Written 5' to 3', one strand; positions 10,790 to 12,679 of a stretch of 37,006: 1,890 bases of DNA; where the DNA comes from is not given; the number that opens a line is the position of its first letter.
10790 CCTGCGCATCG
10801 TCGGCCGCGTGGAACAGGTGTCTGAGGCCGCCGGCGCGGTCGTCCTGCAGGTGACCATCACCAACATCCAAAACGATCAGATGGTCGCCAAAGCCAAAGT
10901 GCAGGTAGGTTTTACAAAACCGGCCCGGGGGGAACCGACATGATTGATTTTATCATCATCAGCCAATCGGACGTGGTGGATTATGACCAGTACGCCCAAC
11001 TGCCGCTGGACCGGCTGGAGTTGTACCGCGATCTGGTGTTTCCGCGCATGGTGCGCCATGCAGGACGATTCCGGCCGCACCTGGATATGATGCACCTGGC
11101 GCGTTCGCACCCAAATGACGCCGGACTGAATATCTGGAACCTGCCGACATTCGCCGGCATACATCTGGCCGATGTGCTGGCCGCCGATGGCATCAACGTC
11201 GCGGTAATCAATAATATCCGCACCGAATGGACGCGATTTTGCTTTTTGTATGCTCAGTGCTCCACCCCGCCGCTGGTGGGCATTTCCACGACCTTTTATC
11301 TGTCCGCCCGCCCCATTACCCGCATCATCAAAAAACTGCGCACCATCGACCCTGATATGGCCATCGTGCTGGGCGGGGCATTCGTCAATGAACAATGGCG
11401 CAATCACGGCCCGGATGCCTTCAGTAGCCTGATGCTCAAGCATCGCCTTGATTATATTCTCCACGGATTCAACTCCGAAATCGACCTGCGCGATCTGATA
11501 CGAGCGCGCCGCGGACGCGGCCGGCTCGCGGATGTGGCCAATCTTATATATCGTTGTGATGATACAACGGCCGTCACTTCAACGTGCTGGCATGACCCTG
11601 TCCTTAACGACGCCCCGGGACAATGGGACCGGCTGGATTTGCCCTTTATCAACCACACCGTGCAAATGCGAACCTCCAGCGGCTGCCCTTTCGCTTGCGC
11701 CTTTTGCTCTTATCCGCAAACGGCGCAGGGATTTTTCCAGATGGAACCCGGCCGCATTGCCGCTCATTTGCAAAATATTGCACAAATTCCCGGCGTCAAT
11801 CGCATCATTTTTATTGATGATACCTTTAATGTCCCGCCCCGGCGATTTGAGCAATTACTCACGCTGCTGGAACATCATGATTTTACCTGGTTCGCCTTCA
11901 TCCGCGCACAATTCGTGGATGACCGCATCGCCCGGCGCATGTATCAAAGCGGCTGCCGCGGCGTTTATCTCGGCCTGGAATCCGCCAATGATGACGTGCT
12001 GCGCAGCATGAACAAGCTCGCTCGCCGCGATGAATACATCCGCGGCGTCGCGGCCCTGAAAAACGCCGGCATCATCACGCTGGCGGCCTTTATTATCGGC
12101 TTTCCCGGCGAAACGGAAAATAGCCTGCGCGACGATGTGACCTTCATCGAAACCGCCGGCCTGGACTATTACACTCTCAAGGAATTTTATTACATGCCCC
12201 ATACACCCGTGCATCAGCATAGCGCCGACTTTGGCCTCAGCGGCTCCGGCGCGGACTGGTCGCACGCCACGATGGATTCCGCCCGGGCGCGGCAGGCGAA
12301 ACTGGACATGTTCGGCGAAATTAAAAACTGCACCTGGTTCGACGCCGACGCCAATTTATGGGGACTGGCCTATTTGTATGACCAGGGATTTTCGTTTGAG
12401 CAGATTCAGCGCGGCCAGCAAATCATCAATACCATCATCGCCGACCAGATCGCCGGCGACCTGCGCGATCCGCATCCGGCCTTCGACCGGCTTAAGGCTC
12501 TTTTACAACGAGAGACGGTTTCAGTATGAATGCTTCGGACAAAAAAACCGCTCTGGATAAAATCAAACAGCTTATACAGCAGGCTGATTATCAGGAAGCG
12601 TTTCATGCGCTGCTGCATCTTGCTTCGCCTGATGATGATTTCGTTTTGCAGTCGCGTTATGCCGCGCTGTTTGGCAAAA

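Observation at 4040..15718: Eleven-gene translationally coupled operon joining ACP-tethered acyl chemistry to three radical SAM enzymes in a glycan context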

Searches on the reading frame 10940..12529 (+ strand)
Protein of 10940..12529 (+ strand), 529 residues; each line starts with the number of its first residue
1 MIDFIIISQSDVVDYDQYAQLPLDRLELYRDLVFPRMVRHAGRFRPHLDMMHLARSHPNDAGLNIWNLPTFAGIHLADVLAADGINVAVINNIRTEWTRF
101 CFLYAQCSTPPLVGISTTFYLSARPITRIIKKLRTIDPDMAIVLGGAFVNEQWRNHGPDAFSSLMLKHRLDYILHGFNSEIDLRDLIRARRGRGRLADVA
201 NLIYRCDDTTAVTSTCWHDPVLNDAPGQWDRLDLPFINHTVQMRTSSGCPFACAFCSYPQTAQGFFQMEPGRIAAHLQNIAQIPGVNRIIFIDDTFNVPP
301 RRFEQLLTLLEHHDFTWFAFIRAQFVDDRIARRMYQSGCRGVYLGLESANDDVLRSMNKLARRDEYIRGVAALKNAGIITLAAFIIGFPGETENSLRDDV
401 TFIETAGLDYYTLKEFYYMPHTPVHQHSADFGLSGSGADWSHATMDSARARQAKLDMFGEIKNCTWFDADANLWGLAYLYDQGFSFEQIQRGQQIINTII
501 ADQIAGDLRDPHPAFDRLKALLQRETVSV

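Call 3: search_protein_families(library=pfam, proteins=[window:10940-12529:+], max_evalue=0.01)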
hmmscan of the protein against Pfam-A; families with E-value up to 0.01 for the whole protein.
window:10940-12529:+ (529 aa): 2 families
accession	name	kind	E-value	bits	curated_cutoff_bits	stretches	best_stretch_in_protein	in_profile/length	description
PF04055.27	Radical_SAM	-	3.5e-24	86.3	29.5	1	245-402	3-165/166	Radical SAM superfamily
PF02310.24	B12-binding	-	2.9e-05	24.3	32.1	1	76-154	20-96/121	B12 binding domain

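Call 5: search_protein_families(library=ncbifam, proteins=[window:10940-12529:+], max_evalue=0.01)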
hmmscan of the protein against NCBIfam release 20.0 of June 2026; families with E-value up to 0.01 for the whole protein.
window:10940-12529:+ (529 aa): 29 families (the best 25 are shown)
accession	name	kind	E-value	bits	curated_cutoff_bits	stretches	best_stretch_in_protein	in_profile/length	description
TIGR04479.1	bcpD_PhpK_rSAM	subfamily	8.7e-110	367.5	600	1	29-499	30-503/504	PhpK family radical SAM P-methyltransferase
TIGR03471.1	HpnJ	equivalog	4.7e-24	85.1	577.6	1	233-404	189-363/472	hopanoid biosynthesis associated radical SAM protein HpnJ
TIGR04072.2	rSAM_ladder_B12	equivalog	1.1e-21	77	360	1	240-404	180-347/443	lipid biosynthesis B12-binding/radical SAM protein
NF050148.1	rSAM_ApyD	equivalog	2.2e-18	66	750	1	241-398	200-358/645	RiPP biosynthesis radical SAM protein ApyD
TIGR04385.1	B12_rSAM_cofa1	equivalog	4.2e-16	59.2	450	1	239-405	194-363/438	B12 lower ligand biosynthesis radical SAM protein BzaD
NF038361.1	rSAM_Sden_1168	equivalog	1.3e-15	56.9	575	1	238-406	280-451/560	Sden_1168 family B12-binding radical SAM P-methyltransferase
NF033070.1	rSAM_AprD4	equivalog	1.4e-15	57.2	500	1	241-432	197-394/456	AprD4 family radical SAM diol-dehydratase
TIGR03975.1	rSAM_ocin_1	subfamily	2e-15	56.3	281.85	1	92-403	111-427/606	RiPP maturation radical SAM C-methyltransferase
TIGR02026.1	BchE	equivalog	8e-15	54.7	481.35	1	111-404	65-363/497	magnesium-protoporphyrin IX monomethyl ester anaerobic oxidative cyclase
TIGR04014.1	B12_SAM_MJ_0865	equivalog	3.3e-14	52.5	360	1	171-425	91-355/434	methyl-coenzyme M reductase glutamine C-methyltransferase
TIGR00089.1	TIGR00089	subfamily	3.9e-14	52.3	251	1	241-425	141-337/429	MiaB/RimO family radical SAM methylthiotransferase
NF033712.0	B12_rSAM_KedN5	subfamily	8.3e-12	44.1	700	1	122-396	74-360/624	KedN5 family methylcobalamin-dependent radical SAM C-methyltransferase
TIGR04013.1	B12_SAM_MJ_1487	hypoth_equivalog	9.8e-12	44.4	251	2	340-420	267-347/382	TIGR04013 family B12-binding domain/radical SAM domain-containing protein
TIGR01579.1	MiaB-like-C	equivalog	3.8e-10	39.6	357.05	1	246-410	146-322/416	tRNA (N(6)-L-threonylcarbamoyladenosine(37)-C(2))-methylthiotransferase MtaB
TIGR01125.1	TIGR01125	equivalog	5.6e-09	35.6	356.95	1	241-411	138-321/432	30S ribosomal protein S12 methylthiotransferase RimO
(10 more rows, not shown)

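Call 30: search_solved_structures(query=window:10940-12529:+, max_evalue=0.001)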
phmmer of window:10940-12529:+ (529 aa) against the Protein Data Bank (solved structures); distinct sequences matched with E-value up to 0.001: 8.
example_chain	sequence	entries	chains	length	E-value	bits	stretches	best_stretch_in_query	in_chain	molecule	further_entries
6fd2_B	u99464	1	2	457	7.3e-16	61.3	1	243-436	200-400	Putative apramycin biosynthetic oxidoreductase 4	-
7kdx_A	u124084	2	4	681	2.1e-06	30.1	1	243-425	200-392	Methyltransferase TokK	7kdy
9ccb_A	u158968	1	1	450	5.2e-05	25.5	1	241-414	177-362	Radical SAM core domain-containing protein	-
7o1o_A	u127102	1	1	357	0.00039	22.6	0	337-433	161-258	[FeFe] hydrogenase maturase subunit HydE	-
5fep_A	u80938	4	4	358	0.00039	22.6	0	337-433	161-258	[FeFe] hydrogenase maturase subunit HydE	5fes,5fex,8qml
5few_A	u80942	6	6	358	0.00039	22.6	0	337-433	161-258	[FeFe] hydrogenase maturase subunit HydE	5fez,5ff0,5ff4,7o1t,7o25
8qmk_A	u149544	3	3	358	0.00039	22.6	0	337-433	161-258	[FeFe] hydrogenase maturase subunit HydE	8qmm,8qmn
6wte_A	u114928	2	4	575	0.00085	21.4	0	242-401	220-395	B12-binding domain-containing protein | Tryptophan-C2-methyltransferase containing B12-binding domain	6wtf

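Call 45: find_homologous_proteins(query=window:10940-12529:+, max_evalue=1e-20)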
Query window:10940-12529:+ (529 aa): 519 proteins with E <= 1e-20 among 8000 candidates; the best 120 are listed.
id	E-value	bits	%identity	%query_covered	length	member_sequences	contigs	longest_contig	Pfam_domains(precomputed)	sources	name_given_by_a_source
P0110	0.0e+0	1242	100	100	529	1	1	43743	PF04055.28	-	-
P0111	1.4e-194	666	56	100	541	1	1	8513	PF04055.28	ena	-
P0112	5.2e-191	654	53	99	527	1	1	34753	PF04055.28,PF02310.25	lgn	-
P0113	4.3e-186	638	53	100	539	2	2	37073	PF04055.28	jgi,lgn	-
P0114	4.2e-182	625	52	100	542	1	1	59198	PF04055.28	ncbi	-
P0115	6.9e-181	621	49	98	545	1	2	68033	PF04055.28,PF02310.25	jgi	-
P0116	7.7e-181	621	51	98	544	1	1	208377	PF04055.28,PF02310.25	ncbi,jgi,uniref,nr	ncbi:MAG: radical SAM protein [Candidatus Abyssobacteria bacterium SURF_5]|uniref:Radical SAM protei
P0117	7.1e-179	614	51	99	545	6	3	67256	PF04055.28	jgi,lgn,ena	jgi:anaerobic magnesium-protoporphyrin IX monomethyl ester cyclase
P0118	7.5e-179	614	50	100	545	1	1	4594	PF04055.28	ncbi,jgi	ncbi:MAG: radical SAM protein [Bacteroidota bacterium]|jgi:p-methyltransferase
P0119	9.6e-179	614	51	99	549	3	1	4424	PF04055.28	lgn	-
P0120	1.1e-178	614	50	98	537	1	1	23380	PF04055.28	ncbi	-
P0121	1.5e-178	613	52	98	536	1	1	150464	PF04055.28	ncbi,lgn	-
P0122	3.6e-178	612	52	98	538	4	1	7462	PF04055.28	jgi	-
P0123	9.8e-178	610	50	99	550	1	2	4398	PF04055.28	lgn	-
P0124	1.7e-177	610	50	98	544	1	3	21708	PF04055.28,PF02310.25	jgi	jgi:anaerobic magnesium-protoporphyrin IX monomethyl ester cyclase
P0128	5.7e-177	608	50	98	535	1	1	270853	PF04055.28,PF02310.25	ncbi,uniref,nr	ncbi:hypothetical protein A6A04_03415 [Paramagnetospirillum marisnigri]|uniref:Radical SAM core doma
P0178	8.4e-168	578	49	98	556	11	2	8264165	PF04055.28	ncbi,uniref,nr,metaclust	ncbi:Fe-S oxidoreductase [Bradyrhizobium oligotrophicum S58]|uniref:Fe-S oxidoreductase n=1 Tax=Brad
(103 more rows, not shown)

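Call 47: find_encoding_contigs(protein=P0178, flank=10000, max_places=1)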
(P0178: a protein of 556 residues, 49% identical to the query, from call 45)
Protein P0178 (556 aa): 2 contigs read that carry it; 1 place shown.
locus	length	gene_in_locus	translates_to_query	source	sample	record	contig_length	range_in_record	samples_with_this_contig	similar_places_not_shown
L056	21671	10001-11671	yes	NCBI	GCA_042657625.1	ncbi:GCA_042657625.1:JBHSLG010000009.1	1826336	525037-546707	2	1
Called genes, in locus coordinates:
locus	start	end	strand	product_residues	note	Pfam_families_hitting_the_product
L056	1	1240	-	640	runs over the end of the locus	-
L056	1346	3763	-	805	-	PF09364:XFP_N, PF03894:XFP, PF09363:XFP_C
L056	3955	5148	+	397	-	PF04055:Radical_SAM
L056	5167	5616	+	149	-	PF00903:Glyoxalase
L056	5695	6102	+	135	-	PF01351:RNase_HII (weak)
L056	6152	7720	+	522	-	PF03062:MBOAT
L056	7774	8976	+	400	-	-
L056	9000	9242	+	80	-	-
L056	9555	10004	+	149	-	PF01575:MaoC_dehydratas, PF13452:FAS1_DH_region (weak)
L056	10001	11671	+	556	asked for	PF04055:Radical_SAM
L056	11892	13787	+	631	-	PF21211:FkbH_N (weak)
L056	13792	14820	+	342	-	PF03629:SASA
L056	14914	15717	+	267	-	PF01351:RNase_HII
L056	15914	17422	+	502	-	PF13231:PMT_2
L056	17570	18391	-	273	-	PF03167:UDG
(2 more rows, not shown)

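Call 56: find_encoding_contigs(protein=P0128, flank=10000, max_places=1)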
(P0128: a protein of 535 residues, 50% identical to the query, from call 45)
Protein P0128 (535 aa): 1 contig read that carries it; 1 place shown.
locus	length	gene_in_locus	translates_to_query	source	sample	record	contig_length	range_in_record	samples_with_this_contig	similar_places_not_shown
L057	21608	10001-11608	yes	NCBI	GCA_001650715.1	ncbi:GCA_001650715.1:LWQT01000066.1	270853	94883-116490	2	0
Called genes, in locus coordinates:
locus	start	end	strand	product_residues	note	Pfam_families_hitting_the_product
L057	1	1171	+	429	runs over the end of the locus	PF01029:NusB, PF01189:Methyltr_RsmB-F, PF13649:Methyltransf_25 (weak)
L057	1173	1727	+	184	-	PF00702:Hydrolase, PF13419:HAD_2 (faint), PF13242:Hydrolase_like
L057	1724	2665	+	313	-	PF01370:Epimerase, PF04321:RmlD_sub_bind (weak), PF16363:GDP_Man_Dehyd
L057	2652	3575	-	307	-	PF13480:Acetyltransf_6, PF02388:FemAB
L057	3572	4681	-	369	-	-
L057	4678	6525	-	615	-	PF13522:GATase_6, PF13537:GATase_7, PF00733:Asn_synthase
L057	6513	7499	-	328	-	PF00535:Glycos_transf_2, PF10111:Glyco_tranf_2_2, PF13641:Glyco_tranf_2_3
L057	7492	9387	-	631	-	PF13522:GATase_6, PF13537:GATase_7, PF00733:Asn_synthase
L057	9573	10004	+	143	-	PF01575:MaoC_dehydratas, PF13452:FAS1_DH_region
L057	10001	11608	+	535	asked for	PF02310:B12-binding (weak), PF04055:Radical_SAM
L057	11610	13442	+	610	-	PF21211:FkbH_N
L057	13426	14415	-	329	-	-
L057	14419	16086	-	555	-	PF03062:MBOAT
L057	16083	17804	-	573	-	PF07940:Hepar_II_III_C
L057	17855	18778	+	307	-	PF01209:Ubie_methyltran, PF08003:Methyltransf_9 (weak), PF13489:Methyltransf_23, PF08241:Methyltransf_11, PF08242:Methyltransf_12, PF13649:Methyltransf_25, PF13847:Methyltransf_31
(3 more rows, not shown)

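Call 74: find_related_loci(query=A3, collection=metagenome_contigs, flank=8000)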
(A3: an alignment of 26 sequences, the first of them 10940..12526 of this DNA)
Query A3 (529 aa) in metagenome_contigs; peptide patterns used: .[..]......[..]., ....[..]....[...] (x = any residue, [..] = any of these).
195 stretches matched a pattern; 168 encode a relative of the query (tblastn E <= 1e-3); the best 80 are kept; 80 distinct loci.
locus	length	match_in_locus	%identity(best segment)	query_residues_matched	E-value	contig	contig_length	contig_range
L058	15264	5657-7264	53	2-529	0e+0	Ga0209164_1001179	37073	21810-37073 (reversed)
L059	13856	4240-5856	51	3-527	0e+0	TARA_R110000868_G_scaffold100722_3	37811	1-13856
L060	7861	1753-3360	50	2-528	0e+0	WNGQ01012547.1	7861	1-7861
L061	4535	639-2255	51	3-527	0e+0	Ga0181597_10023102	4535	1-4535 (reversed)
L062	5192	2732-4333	50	3-522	0e+0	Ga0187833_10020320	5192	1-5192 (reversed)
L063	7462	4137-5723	52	3-522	0e+0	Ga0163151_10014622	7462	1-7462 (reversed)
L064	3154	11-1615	52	3-523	0e+0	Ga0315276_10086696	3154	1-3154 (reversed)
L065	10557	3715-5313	48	2-521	7e-178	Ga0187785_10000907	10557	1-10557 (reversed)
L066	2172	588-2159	51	1-523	0e+0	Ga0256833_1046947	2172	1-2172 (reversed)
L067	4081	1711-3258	52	2-504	0e+0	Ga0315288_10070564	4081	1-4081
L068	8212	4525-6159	50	3-523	2e-176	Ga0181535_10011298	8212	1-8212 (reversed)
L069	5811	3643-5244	49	3-526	9e-179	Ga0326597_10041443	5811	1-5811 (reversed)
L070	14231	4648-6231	49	3-521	7e-176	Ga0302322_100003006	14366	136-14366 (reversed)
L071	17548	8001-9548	51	2-504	6e-176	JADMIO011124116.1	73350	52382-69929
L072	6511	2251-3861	48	3-522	2e-177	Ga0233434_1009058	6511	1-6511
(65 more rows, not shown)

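Call 90: search_dna_similar(query=window:10940-12526:+, collection=plasmids, mode=protein, max_evalue=1e-30, max_rows=10)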
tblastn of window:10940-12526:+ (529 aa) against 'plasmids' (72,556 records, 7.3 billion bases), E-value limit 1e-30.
No match.
